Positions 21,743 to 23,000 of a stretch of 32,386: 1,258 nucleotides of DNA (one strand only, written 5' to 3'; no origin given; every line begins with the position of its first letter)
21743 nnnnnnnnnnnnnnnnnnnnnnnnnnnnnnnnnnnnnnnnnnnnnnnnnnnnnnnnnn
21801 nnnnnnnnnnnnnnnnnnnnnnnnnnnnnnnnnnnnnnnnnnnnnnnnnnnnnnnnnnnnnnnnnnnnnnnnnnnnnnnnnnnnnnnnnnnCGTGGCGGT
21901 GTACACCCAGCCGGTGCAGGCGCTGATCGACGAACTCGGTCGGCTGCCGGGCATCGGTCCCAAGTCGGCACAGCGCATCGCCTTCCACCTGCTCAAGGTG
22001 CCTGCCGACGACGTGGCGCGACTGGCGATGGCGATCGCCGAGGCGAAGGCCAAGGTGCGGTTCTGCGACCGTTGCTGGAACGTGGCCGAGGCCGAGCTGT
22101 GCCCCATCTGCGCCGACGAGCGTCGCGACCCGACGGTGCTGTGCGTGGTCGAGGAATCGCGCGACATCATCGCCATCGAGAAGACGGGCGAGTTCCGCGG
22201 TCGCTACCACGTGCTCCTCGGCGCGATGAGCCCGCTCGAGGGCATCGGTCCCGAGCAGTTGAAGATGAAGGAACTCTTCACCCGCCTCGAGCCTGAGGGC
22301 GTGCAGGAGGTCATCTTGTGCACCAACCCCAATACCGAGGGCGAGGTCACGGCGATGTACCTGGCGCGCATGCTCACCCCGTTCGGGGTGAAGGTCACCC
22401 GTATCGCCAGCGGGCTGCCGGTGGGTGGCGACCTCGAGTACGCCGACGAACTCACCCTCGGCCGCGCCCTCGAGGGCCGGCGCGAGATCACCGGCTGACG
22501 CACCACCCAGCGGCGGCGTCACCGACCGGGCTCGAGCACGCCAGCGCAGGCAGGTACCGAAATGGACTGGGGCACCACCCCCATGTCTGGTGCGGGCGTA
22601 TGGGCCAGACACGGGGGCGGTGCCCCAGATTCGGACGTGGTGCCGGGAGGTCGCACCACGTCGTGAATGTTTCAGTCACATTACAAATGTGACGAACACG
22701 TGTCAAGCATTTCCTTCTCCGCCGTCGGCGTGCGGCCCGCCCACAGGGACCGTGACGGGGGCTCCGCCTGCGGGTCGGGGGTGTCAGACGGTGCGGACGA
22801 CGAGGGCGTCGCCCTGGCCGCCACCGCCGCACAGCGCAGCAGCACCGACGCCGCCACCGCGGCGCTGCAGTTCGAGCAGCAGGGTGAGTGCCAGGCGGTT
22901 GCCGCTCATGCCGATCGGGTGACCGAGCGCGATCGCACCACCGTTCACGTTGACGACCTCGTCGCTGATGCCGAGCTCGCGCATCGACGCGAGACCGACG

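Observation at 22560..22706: Near-consensus promoter firing into two strong hairpins in a convergent spacer: candidate novel small RNA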

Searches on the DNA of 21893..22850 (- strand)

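Call 5: search_rna_families(source=window, start=22450, end=22850, threshold=evalue, max_evalue=10, show_alignments=3)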
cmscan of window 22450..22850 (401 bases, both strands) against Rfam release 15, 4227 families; matches with E-value up to 10: 7.
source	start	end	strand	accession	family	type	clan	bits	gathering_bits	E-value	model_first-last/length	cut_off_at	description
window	22555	22636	+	RF01001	mir-609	Gene; miRNA;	-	33.7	98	8e-05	1-92/92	no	mir-609 microRNA precursor family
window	22566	22629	-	RF03871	mir-5681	Gene; miRNA;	-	33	88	2e-05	1-61/61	no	mir-5681 microRNA precursor family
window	22566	22629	+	RF03871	mir-5681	Gene; miRNA;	-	28.1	88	0.00054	1-61/61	no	mir-5681 microRNA precursor family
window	22565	22629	-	RF00888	mir-770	Gene; miRNA;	-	19.6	83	0.7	1-83/83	no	mir-770 microRNA precursor family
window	22555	22636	+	RF01921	mir-1296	Gene; miRNA;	-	15.7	100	3.4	1-87/87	no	mir-1296 microRNA precursor family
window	22566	22627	-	RF03268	mir-1911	Gene; miRNA;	-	15.2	88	2.7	1-59/59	no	mir-1911 microRNA precursor family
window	22676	22750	-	RF03113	Poribacteria-1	Gene; sRNA;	-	14.1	74.2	6.3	1-107/107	no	Poribacteria-1 RNA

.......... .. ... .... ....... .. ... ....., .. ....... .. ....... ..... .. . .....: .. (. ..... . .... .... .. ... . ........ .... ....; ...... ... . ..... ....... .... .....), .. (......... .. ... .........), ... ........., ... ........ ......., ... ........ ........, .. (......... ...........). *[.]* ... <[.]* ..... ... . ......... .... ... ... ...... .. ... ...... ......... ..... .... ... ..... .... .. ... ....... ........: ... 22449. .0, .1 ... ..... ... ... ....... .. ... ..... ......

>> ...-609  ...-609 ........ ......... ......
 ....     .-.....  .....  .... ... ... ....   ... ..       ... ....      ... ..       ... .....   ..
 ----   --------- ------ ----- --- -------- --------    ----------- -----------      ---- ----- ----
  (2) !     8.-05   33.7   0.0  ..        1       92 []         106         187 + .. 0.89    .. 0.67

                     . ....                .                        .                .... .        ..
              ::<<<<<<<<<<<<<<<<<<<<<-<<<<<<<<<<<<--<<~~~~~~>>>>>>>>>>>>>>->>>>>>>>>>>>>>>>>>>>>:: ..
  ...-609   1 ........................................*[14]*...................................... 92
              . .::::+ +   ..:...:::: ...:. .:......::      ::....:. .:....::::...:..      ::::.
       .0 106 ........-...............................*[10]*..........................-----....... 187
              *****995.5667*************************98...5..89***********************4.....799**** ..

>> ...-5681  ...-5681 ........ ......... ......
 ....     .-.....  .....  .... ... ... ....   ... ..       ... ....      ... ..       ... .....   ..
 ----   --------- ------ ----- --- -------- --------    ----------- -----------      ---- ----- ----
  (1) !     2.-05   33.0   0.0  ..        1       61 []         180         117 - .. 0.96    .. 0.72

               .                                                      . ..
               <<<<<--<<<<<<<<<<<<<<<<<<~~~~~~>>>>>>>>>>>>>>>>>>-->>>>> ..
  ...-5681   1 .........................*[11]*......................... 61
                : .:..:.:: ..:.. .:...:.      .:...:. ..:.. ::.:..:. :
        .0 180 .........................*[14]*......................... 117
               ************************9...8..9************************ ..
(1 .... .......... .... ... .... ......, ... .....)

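Call 24: build_rna_model(alignment_id=A2, structure=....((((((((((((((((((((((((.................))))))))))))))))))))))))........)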
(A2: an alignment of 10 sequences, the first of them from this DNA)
Model R1 built from alignment A2 (10 sequences, 77 columns); structure: as given.
model positions 75; base pairs 24; branch points 0; effective number of sequences 2.84; information 0.753 bits per position. Calibrated on 0.2 Mb of random sequence (short: E-values are rough).
structure used (alignment columns):
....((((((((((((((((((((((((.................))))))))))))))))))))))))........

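Call 25: search_with_rna_model(model_id=R1, sources=[window, L001, L002, L003, L004, L005, L006, L007, L008, L009, L010, L011, L012, L013, L014, L015, L016, L017, L018, L019, L020, L021, L022, L023, L024, L025, L026, L027, L028, L029, L030, L031, L032, L033, L034, L035, L036, L037, L038, L039, L040, L041, L042, L043, L044, L045, L051, L055, L061, L062, L063, L064, L067, L069, L070, L075, L076, L081, L082, L083, L084, L085, L086, L087, L088, L089, L090, L091, L092, L093, L094, L095, L096, L097, L098, L099, L100, L101, L102, L103], max_evalue=1, make_alignment=true)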
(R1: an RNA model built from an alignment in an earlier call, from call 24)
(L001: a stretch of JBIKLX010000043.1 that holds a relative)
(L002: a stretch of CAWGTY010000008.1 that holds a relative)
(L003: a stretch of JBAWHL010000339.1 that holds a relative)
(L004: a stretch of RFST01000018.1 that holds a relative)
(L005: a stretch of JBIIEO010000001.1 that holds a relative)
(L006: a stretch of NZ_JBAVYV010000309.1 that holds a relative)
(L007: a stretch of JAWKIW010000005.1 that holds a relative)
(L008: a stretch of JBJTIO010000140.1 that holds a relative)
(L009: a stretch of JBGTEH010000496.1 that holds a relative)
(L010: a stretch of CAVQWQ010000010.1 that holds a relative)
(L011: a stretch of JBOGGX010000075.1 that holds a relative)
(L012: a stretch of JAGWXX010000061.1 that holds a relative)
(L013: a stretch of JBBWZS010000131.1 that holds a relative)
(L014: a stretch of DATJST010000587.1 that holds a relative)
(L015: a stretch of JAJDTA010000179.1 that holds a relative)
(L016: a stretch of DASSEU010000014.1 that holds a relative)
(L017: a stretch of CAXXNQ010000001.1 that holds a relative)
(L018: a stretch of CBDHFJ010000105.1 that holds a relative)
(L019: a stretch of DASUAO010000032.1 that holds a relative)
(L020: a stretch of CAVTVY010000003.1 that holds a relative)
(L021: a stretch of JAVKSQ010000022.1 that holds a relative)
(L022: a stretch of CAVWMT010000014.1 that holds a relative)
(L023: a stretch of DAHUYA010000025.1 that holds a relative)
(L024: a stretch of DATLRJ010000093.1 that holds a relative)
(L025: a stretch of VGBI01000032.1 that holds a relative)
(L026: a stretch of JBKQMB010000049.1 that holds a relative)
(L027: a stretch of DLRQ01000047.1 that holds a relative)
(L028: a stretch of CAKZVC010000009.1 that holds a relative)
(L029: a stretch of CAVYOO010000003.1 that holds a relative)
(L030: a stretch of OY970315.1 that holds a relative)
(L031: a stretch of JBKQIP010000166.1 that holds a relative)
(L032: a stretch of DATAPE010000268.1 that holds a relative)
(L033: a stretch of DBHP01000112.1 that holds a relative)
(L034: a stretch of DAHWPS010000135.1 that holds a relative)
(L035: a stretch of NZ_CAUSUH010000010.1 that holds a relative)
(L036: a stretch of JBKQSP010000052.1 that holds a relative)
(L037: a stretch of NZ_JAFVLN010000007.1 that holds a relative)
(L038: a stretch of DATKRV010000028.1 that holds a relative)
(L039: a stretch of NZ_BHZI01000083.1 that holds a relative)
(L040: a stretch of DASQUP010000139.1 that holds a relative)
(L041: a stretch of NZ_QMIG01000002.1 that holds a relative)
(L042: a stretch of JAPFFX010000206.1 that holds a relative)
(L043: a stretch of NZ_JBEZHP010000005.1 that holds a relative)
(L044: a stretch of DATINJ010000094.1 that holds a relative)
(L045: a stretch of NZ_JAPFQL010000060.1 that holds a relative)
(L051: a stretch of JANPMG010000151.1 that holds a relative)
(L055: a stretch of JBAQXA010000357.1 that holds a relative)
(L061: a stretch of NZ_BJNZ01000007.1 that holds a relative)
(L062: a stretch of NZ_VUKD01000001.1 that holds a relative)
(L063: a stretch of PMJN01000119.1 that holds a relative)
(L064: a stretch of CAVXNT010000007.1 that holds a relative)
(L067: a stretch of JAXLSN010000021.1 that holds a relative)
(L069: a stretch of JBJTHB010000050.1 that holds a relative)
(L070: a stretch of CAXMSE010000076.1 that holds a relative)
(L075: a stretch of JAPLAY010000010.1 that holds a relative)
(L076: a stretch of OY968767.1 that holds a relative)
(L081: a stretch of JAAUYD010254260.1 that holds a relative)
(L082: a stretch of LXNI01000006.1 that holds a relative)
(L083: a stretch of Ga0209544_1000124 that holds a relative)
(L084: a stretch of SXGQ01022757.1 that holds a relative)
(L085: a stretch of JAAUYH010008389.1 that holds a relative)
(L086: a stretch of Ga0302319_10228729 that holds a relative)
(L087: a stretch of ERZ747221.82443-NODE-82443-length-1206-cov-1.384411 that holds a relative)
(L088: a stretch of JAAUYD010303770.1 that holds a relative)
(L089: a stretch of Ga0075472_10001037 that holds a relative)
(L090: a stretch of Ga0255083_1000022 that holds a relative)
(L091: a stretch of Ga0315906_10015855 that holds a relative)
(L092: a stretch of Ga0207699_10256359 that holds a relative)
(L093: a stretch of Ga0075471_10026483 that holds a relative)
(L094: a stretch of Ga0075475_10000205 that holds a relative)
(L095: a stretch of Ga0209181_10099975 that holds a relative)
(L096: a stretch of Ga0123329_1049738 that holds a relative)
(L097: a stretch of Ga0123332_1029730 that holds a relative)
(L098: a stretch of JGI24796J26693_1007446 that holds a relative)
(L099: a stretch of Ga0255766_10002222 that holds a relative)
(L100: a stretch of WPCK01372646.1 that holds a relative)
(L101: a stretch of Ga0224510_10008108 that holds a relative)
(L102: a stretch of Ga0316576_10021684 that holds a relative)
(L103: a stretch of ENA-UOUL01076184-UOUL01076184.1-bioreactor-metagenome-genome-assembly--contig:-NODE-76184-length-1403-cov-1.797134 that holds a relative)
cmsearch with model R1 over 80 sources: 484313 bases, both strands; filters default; matches with E-value up to 1: 47.
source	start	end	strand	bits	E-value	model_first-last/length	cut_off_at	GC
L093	3064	3139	+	84.7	8.6e-22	1-75/75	no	0.66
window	22559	22632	-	83.2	2.4e-21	1-75/75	no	0.68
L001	3627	3701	-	82.5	3.8e-21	1-75/75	no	0.71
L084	5326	5401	+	82.4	4e-21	1-75/75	no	0.67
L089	9080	9155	-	80.8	1.3e-20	1-75/75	no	0.66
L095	1199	1273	-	80.7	1.3e-20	1-75/75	no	0.61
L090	1038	1113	+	79.7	2.7e-20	1-75/75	no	0.67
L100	4468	4542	+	74.4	9.2e-19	1-75/75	no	0.67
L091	5573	5642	+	66.9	1.6e-16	1-75/75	no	0.73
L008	3613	3688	-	65.4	4.2e-16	1-75/75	no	0.63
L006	1191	1267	-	55.6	3.3e-13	1-75/75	no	0.57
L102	2089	2166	+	54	9.9e-13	1-75/75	no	0.68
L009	1256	1332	-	51.6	5e-12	1-75/75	no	0.6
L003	1214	1290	-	50.6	9.7e-12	1-75/75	no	0.6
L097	2872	2948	-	50.5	1e-11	1-75/75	no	0.62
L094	6869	6943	+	48.8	3.3e-11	1-75/75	no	0.68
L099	4729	4803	-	48.8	3.3e-11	1-75/75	no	0.68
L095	1203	1277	+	47.4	8.7e-11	1-75/75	no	0.61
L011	1551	1628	-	42.4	2.6e-09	1-75/75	no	0.73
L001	3631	3704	+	42.1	3.1e-09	1-75/75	no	0.72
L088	3921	3999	+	40.2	1.1e-08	1-75/75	no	0.66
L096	403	483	-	40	1.3e-08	1-75/75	no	0.69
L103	940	1020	-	40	1.3e-08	1-75/75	no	0.69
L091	5569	5638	-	38.2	4.4e-08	1-75/75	no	0.74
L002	3652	3728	-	36.6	1.3e-07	1-75/75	no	0.68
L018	5413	5493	-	35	3.9e-07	1-75/75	no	0.64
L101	4011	4088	-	34.7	4.9e-07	1-75/75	no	0.76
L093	3060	3135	-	34.5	5.5e-07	1-75/75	no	0.67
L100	4464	4538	-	34.5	5.6e-07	1-75/75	no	0.68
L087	725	805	-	31.4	4.5e-06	1-75/75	no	0.68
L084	5322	5397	-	30.9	6.4e-06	1-75/75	no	0.68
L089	9084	9159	+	29.7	1.4e-05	1-75/75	no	0.67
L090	1034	1109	-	28.4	3.4e-05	1-75/75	no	0.68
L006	1195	1271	+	28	4.6e-05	1-75/75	no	0.61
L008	3622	3683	+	26.2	0.00015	6-66/75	no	0.66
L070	3634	3714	-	23.6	0.0009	1-75/75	no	0.65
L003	1218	1294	+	22.9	0.0014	1-75/75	no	0.62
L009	1260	1336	+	20.1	0.0099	1-75/75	no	0.64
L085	2477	2532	-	19.8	0.012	10-62/75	no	0.7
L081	1359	1413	-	19.2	0.018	10-62/75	no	0.73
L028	5724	5794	+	17.9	0.044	1-75/75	no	0.65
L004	5631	5710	+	16.4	0.12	1-75/75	no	0.68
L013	4743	4806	-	14.6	0.41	1-75/75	no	0.78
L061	1750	1818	-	14.5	0.42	1-75/75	no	0.81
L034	5290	5339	-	14.1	0.57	1-75/75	no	0.82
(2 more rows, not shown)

Alignment A3: 47 matches aligned to the model, 135 columns, each read 5' to 3' on its own strand. Consensus structure (alignment columns), stored with it:
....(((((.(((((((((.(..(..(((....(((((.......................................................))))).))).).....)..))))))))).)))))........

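Call 37: search_rna_families(sources=[L091, L001, L011, L027, L015, L101, L095, L003, L008, L028, L002], threshold=evalue, max_evalue=5)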
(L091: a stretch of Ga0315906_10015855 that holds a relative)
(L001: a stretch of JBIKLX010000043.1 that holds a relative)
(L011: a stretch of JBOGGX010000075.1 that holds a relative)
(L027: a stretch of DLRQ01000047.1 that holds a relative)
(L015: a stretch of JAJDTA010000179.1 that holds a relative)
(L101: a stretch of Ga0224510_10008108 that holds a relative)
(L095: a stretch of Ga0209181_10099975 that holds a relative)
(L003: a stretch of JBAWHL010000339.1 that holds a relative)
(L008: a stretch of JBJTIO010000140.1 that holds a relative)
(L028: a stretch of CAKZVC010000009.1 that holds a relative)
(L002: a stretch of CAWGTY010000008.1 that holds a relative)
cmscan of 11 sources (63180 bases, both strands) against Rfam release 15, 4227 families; matches with E-value up to 5: 14.
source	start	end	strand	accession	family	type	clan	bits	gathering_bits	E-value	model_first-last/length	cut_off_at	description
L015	839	937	+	RF00169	Bacteria_small_SRP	Gene;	CL00003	69.4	40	2.4e-13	1-97/97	no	Bacterial small signal recognition particle RNA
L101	742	840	+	RF00169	Bacteria_small_SRP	Gene;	CL00003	68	40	6.1e-13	1-97/97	no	Bacterial small signal recognition particle RNA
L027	673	771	-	RF00169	Bacteria_small_SRP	Gene;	CL00003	66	40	2.2e-12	1-97/97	no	Bacterial small signal recognition particle RNA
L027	9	95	-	RF00005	tRNA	Gene; tRNA;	CL00001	51.7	29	3.3e-08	1-71/71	no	tRNA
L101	528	612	-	RF00005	tRNA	Gene; tRNA;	CL00001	51.2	29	4.6e-08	1-71/71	no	tRNA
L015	657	741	-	RF00005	tRNA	Gene; tRNA;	CL00001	50.9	29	5.5e-08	1-71/71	no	tRNA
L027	842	928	+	RF00005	tRNA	Gene; tRNA;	CL00001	48.6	29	2.4e-07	1-71/71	no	tRNA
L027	9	60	+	RF04351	Plastid-psbl-rps4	Cis-reg;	-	34.8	68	0.0014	1-53/53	no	Plastid-psbl-rps4 3UTR RNA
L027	886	928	-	RF04351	Plastid-psbl-rps4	Cis-reg;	-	29.4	68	0.043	1-53/53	no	Plastid-psbl-rps4 3UTR RNA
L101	528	568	+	RF04351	Plastid-psbl-rps4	Cis-reg;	-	24.8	68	0.72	1-53/53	no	Plastid-psbl-rps4 3UTR RNA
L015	594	763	-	RF02223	sX4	Gene; sRNA;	-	24.4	70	0.51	1-167/167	no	Proteobacterial sRNA sX4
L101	2215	2262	+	RF03158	L31-Actinobacteria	Cis-reg; leader;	CL00118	24.2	35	2.6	1-48/48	no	L31-Actinobacteria ribosomal protein leader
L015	657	701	+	RF04351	Plastid-psbl-rps4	Cis-reg;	-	23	68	2.3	1-53/53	no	Plastid-psbl-rps4 3UTR RNA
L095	1196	1277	-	RF03771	mir-341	Gene; miRNA;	-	22.2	90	3.9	1-96/96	no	mir-341 microRNA precursor family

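Call 66: search_dna_similar(query=window:22555-22710:-, collection=plasmids, mode=distant, max_evalue=0.01, max_rows=10)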
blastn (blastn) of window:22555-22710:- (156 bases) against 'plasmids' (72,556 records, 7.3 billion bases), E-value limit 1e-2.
No match.

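Call 67: search_dna_similar(query=window:22555-22710:-, collection=phages, mode=distant, max_evalue=0.01, max_rows=10)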
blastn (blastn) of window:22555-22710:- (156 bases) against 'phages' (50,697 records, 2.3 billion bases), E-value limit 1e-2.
No match.

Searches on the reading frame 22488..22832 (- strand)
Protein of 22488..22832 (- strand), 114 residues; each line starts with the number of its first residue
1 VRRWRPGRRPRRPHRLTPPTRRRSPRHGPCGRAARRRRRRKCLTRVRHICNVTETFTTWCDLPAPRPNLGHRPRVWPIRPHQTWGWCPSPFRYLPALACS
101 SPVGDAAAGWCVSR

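Call 9: search_protein_families(library=pfam, proteins=[window:22488-22832:-])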
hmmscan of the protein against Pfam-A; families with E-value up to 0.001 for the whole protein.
window:22488-22832:- (114 aa): 0 families
